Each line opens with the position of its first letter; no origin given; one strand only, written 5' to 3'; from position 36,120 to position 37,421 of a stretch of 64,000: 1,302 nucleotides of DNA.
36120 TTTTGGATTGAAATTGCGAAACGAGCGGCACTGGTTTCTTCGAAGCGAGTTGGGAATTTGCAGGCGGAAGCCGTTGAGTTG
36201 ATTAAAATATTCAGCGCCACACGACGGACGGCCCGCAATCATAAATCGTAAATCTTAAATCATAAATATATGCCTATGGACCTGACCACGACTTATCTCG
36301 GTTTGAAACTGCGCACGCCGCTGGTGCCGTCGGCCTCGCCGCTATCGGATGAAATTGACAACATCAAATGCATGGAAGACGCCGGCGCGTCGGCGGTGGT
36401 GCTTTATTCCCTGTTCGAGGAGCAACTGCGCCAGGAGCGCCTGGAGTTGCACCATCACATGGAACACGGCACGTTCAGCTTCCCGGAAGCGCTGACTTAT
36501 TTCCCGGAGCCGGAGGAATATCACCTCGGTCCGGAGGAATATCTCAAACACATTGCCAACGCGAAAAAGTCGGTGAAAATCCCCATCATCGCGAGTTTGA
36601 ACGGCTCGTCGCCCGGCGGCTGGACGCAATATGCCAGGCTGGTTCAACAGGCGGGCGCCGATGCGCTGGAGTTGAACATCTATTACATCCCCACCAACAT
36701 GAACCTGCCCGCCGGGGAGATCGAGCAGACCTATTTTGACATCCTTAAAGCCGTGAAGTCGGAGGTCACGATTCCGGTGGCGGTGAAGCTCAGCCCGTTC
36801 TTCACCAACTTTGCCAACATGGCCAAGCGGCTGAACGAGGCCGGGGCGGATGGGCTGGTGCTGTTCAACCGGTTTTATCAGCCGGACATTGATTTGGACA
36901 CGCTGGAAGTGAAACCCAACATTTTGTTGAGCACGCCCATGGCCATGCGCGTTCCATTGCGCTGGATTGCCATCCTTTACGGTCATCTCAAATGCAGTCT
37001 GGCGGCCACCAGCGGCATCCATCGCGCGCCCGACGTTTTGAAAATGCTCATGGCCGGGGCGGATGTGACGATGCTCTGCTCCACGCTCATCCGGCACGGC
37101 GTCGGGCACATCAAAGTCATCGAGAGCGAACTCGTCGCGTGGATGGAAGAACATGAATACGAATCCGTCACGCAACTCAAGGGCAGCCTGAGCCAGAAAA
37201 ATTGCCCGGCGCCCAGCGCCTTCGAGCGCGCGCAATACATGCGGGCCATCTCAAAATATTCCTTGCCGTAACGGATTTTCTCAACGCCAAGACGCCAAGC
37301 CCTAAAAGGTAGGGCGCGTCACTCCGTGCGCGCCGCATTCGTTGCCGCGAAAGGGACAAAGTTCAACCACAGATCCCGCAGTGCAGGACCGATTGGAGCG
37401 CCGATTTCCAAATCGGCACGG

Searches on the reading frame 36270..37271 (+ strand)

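Call 72: search_protein_families(library=pfam, proteins=[window:36270-37271:+], max_evalue=0.00001)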
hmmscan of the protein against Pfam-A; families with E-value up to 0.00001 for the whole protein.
window:36270-37271:+ (333 aa): 1 family
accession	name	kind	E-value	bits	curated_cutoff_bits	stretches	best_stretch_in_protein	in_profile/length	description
PF01180.27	DHO_dh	-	2.3e-16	60.3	27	1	87-291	75-290/291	Dihydroorotate dehydrogenase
